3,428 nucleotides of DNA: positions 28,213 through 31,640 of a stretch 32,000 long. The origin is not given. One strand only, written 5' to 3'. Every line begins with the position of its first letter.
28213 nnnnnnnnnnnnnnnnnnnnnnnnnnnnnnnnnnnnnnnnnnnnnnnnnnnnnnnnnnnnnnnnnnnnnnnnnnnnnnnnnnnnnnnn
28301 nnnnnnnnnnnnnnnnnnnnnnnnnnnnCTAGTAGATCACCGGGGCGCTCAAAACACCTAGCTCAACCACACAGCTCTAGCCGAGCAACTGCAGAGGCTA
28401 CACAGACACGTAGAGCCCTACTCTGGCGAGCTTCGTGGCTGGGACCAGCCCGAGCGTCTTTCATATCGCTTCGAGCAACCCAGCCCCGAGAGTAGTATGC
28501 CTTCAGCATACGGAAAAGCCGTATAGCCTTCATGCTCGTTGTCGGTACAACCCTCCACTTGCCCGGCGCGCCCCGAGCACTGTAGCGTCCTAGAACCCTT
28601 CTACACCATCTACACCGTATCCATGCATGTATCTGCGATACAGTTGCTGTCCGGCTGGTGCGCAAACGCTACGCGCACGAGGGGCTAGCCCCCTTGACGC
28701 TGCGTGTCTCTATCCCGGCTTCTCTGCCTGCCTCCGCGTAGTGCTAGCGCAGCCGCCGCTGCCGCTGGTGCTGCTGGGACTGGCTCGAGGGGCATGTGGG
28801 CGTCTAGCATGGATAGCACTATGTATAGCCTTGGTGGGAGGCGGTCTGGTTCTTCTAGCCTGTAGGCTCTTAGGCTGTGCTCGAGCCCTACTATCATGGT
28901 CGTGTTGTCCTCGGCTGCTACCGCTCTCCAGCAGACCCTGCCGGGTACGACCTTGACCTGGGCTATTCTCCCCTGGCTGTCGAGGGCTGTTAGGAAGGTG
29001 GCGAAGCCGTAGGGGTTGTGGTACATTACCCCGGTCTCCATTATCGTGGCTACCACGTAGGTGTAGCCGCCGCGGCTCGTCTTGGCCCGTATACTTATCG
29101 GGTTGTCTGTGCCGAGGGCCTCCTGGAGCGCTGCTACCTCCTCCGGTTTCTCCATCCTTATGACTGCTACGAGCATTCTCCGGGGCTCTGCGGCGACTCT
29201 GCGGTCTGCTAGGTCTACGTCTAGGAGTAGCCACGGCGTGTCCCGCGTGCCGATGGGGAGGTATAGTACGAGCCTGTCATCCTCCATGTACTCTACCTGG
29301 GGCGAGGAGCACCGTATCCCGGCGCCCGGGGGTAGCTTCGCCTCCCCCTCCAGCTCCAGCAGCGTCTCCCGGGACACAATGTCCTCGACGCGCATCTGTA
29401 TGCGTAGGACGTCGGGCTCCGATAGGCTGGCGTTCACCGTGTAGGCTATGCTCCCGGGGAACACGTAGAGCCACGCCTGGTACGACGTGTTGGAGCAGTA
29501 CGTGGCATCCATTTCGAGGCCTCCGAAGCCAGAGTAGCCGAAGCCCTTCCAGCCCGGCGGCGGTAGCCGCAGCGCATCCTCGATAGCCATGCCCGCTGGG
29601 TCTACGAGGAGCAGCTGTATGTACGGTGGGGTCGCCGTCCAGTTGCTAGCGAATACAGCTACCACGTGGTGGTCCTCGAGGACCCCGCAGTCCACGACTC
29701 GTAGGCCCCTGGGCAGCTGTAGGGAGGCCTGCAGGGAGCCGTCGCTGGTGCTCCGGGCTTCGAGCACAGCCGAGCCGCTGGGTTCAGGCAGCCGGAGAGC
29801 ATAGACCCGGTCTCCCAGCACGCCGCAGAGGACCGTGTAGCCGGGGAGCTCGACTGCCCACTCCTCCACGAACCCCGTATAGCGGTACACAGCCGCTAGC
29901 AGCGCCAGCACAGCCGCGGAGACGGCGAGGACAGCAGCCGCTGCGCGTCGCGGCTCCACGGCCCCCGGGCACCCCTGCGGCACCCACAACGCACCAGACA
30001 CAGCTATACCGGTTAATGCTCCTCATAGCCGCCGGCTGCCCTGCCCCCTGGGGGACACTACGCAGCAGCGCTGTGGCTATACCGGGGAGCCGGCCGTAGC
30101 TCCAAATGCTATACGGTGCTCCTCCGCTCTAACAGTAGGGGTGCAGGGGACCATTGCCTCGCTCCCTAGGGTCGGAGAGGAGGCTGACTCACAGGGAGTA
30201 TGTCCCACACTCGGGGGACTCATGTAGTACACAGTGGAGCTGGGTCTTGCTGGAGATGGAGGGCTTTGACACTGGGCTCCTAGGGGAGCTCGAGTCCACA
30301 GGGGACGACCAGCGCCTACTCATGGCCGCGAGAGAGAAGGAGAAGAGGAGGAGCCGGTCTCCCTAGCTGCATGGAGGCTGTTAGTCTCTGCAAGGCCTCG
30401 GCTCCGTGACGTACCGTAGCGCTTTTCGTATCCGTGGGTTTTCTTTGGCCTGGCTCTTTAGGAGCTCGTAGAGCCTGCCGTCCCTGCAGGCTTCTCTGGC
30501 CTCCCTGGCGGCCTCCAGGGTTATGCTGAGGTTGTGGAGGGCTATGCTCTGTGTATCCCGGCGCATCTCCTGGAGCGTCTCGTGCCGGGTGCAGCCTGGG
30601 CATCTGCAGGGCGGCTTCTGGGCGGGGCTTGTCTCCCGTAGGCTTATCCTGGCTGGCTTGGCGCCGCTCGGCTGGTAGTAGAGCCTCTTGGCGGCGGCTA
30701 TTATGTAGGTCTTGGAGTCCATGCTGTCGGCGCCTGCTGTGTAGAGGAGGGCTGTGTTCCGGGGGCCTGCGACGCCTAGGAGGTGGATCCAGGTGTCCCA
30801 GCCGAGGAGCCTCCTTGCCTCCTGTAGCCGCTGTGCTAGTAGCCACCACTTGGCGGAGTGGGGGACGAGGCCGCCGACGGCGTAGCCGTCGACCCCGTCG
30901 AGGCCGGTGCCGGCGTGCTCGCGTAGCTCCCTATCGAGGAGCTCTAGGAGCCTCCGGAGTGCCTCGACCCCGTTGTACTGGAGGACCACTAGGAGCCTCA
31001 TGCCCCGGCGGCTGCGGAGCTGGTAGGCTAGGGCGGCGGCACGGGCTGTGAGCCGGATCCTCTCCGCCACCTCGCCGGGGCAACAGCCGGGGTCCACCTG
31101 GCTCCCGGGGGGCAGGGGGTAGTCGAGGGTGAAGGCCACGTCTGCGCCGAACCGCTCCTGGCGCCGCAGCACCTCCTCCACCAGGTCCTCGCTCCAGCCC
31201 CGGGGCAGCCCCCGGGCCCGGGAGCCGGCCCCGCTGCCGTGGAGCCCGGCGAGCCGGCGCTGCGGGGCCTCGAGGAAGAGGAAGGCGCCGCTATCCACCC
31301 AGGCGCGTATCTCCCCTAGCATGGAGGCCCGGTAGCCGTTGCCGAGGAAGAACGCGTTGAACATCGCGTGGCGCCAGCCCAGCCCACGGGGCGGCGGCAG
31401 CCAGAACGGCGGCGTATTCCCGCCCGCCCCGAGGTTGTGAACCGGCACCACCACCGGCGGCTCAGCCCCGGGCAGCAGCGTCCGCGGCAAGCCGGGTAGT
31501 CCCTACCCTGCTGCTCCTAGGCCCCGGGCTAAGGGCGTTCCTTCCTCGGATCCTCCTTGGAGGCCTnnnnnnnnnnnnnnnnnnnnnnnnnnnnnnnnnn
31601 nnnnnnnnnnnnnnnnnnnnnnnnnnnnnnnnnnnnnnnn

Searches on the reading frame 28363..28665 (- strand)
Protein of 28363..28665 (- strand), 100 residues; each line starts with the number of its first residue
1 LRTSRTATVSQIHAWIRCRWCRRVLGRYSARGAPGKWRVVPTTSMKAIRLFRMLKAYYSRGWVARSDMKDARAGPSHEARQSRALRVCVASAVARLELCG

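Call 5: search_protein_families(library=pfam, proteins=[window:28363-28665:-], max_evalue=0.01)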
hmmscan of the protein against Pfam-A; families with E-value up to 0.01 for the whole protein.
window:28363-28665:- (100 aa): 0 families

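Call 26: list_cluster_members(proteins=[window:30154-30363:+, window:30256-30363:+, window:28363-28665:-, window:26353-26904:-, window:30381-31490:-, window:25220-25822:+, window:24153-24734:-, window:31567-31995:-, window:22414-23199:-])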
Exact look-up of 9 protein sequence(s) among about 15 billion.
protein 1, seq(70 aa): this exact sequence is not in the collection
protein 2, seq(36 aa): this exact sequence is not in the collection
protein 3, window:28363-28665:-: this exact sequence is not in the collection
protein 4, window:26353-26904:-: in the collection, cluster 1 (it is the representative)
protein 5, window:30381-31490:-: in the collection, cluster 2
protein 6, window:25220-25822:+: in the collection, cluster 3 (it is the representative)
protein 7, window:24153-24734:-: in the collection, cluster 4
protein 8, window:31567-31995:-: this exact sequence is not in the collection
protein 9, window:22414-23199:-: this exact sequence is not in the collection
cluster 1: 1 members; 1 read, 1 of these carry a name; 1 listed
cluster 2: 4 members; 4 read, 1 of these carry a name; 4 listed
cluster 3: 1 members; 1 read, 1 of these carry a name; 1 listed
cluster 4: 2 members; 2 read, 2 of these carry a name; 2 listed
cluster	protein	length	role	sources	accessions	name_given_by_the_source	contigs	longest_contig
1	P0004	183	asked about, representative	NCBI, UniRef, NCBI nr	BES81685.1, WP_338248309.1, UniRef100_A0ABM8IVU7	hypothetical protein [Pyrodictium abyssi] | Uncharacterized protein n=1 Tax=Pyrodictium abyssi TaxID=54256 RepID=A0ABM8IVU7_9CREN | hypothetical protein PABY_12520 [Pyrodictium abyssi]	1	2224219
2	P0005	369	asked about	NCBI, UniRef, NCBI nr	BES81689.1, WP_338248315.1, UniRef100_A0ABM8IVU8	tRNA-guanine transglycosylase [Pyrodictium abyssi] | tRNA-guanine(15) transglycosylase-like domain-containing protein n=1 Tax=Pyrodictium ... | hypothetical protein PABY_12560 [Pyrodictium abyssi]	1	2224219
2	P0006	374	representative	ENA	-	-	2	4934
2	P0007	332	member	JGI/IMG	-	-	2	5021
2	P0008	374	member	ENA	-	-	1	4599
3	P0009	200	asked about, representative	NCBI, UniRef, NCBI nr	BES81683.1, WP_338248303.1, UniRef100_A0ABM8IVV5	hypothetical protein [Pyrodictium abyssi] | Uncharacterized protein n=1 Tax=Pyrodictium abyssi TaxID=54256 RepID=A0ABM8IVV5_9CREN | hypothetical protein PABY_12500 [Pyrodictium abyssi]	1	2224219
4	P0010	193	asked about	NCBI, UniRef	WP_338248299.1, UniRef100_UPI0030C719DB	PaREP1 family protein [Pyrodictium abyssi] | PaREP1 family protein n=1 Tax=Pyrodictium abyssi TaxID=54256 RepID=UPI0030C719DB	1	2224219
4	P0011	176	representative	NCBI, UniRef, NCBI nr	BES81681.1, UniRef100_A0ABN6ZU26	PaREP1 family protein [Pyrodictium abyssi] | PaREP1 family protein n=1 Tax=Pyrodictium abyssi TaxID=54256 RepID=A0ABN6ZU26_9CREN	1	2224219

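Call 42: search_protein_families(library=pfam, proteins=[L002:748-1182:-], max_evalue=1)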
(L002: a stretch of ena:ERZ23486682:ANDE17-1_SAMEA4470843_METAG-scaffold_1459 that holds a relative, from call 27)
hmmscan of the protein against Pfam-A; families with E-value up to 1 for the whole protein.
L002:748-1182:- (144 aa): 0 families

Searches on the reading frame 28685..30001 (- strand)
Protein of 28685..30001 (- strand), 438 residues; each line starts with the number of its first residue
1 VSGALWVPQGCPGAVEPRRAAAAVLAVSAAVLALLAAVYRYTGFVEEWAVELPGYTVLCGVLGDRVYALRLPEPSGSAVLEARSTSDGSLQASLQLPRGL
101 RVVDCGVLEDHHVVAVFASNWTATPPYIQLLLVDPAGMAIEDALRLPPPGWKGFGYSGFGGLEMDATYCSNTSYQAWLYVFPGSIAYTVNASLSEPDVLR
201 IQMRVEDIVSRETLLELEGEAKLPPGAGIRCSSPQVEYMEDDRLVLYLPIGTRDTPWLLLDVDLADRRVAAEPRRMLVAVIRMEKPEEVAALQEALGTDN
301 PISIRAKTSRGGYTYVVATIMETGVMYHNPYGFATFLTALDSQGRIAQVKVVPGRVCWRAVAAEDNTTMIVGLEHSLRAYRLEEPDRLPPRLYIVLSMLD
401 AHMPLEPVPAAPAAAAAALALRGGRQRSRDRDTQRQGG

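Call 5: search_protein_families(library=pfam, proteins=[window:28685-30001:-], max_evalue=0.01)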
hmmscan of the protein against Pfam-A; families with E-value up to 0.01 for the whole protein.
window:28685-30001:- (438 aa): 0 families

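Call 13: find_homologous_proteins(query=window:28685-30001:-, max_evalue=0.001)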
Query window:28685-30001:- (438 aa): 1 proteins with E <= 0.001 among 8000 candidates.
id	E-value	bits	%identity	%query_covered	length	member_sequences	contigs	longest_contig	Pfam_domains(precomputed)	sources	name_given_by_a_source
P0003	2.9e-278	941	100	97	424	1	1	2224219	-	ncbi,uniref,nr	ncbi:hypothetical protein [Pyrodictium abyssi]|uniref:Uncharacterized protein n=1 Tax=Pyrodictium ab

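Call 17: search_protein_families(library=padloc, proteins=[window:28685-30001:-], max_evalue=0.01)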
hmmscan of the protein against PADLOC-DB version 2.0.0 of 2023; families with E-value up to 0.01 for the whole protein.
window:28685-30001:- (438 aa): 0 families

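Call 18: search_protein_families(library=ncbifam, proteins=[window:28685-30001:-], max_evalue=0.01)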
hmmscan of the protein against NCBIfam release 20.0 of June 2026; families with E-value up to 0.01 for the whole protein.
window:28685-30001:- (438 aa): 0 families

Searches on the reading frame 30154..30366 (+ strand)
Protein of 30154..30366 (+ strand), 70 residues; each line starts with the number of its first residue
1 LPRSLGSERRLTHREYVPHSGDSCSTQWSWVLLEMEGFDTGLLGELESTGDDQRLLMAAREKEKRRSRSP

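Call 5: search_protein_families(library=pfam, proteins=[window:30154-30366:+], max_evalue=0.01)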
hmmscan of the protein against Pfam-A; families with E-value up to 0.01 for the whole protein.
window:30154-30366:+ (70 aa): 0 families

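Call 27: find_encoding_contigs(protein=P0006, flank=10000, max_places=10)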
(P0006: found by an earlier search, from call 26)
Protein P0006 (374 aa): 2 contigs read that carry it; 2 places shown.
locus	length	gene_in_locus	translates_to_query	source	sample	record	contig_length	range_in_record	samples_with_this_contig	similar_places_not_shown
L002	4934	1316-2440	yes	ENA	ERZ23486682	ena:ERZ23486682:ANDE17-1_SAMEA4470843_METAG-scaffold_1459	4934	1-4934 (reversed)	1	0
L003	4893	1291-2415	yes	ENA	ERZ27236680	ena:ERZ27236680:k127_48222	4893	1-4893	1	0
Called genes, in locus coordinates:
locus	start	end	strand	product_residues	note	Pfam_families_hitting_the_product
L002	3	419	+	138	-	?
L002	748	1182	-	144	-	-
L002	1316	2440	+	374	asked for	PF01702:TGT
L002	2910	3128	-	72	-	-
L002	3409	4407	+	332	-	-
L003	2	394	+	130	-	?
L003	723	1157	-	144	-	-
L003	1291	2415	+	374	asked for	PF01702:TGT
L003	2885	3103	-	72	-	-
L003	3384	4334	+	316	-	-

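Call 28: find_encoding_contigs(protein=P0007, flank=10000, max_places=10)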
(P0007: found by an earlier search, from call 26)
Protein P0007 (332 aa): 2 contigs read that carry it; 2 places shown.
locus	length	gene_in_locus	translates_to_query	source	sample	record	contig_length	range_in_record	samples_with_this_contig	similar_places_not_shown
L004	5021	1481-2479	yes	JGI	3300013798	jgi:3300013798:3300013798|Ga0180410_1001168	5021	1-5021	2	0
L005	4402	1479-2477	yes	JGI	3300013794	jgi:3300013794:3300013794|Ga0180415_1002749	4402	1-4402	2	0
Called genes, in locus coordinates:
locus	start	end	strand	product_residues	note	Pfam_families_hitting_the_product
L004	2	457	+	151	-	?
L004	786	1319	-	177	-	-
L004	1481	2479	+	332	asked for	PF01702:TGT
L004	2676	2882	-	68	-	-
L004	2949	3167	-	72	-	-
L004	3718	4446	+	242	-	-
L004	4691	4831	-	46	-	-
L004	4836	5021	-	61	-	?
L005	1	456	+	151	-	?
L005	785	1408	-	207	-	-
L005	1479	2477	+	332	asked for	PF01702:TGT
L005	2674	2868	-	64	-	-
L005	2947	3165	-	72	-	-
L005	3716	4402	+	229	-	?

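Call 29: find_encoding_contigs(protein=P0008, flank=10000, max_places=10)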
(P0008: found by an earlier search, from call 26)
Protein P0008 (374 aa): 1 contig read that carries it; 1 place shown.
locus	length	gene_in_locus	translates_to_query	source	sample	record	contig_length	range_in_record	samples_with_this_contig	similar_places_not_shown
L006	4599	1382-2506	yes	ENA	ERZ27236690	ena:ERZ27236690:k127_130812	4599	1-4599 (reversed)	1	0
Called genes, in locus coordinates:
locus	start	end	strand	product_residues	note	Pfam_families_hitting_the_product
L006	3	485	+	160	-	?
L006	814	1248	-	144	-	-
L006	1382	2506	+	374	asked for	PF01702:TGT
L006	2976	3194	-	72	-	-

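Call 42: search_protein_families(library=pfam, proteins=[L002:748-1182:-], max_evalue=1)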
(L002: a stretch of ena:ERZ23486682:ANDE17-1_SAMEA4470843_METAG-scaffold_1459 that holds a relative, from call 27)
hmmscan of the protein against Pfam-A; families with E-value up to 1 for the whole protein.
L002:748-1182:- (144 aa): 0 families

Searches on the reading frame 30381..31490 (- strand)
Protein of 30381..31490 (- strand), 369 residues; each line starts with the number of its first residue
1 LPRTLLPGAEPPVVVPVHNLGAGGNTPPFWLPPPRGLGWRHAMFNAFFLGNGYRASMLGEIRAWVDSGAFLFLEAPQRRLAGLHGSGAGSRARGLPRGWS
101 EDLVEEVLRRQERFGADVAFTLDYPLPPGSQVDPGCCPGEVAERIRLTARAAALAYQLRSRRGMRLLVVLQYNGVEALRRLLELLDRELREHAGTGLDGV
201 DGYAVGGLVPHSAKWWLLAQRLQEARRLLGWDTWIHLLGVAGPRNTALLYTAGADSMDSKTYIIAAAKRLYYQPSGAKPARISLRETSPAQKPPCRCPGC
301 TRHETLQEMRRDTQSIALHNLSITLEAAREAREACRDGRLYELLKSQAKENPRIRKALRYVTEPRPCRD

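Call 5: search_protein_families(library=pfam, proteins=[window:30381-31490:-], max_evalue=0.01)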
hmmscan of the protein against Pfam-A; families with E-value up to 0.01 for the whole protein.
window:30381-31490:- (369 aa): 1 family
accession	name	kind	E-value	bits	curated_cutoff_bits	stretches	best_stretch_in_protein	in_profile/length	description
PF01702.25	TGT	-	7.9e-19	68.4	26.3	1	105-351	116-355/357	Queuine tRNA-ribosyltransferase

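Call 17: search_protein_families(library=padloc, proteins=[window:30381-31490:-], max_evalue=0.01)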
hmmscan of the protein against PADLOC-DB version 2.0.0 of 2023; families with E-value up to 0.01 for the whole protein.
window:30381-31490:- (369 aa): 1 family
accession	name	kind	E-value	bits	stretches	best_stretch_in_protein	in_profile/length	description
PDLC02807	DpdA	-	0.00014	18.8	1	202-280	202-281/417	DpdA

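Call 18: search_protein_families(library=ncbifam, proteins=[window:30381-31490:-], max_evalue=0.01)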
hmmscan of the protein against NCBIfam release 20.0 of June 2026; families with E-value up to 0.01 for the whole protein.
window:30381-31490:- (369 aa): 4 families
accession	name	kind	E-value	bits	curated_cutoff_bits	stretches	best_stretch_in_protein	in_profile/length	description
TIGR00432.2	arcsn_tRNA_tgt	equivalog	3.4e-24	85.1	350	1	105-362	104-345/441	tRNA guanosine(15) transglycosylase TgtA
TIGR00449.1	tgt_general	superfamily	6.2e-19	68.1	47.6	1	98-352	115-363/367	tRNA-guanine transglycosylase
NF040592.1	tRNA_mod_ArcS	equivalog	7.4e-15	54.6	440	1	218-361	114-246/575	archaeosine synthase subunit alpha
NF041059.1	DpdA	equivalog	0.0036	16.2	200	1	201-278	200-278/406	tRNA-guanine transglycosylase DpdA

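Call 42: search_protein_families(library=pfam, proteins=[L002:748-1182:-], max_evalue=1)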
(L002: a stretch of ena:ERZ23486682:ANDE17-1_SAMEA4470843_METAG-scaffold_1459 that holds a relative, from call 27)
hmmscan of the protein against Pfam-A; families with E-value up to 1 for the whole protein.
L002:748-1182:- (144 aa): 0 families

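Call 58: find_related_loci(query=window:30381-31490:-, collection=genome_contigs, flank=10000)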
Query window:30381-31490:- (369 aa) in genome_contigs; peptide patterns used: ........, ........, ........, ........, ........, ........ (x = any residue, [..] = any of these).
63 stretches matched a pattern; 1 encode a relative of the query (tblastn E <= 1e-3); 1 distinct loci.
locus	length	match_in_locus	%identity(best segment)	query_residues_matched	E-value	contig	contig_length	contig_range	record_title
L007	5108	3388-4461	69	12-366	2e-158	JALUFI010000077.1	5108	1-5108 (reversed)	MAG: Pyrodictiaceae archaeon isolate S143_metabat2_scaf2bin.055 S143_NODE_16984_length_5108_cov_2.289099, whole genome s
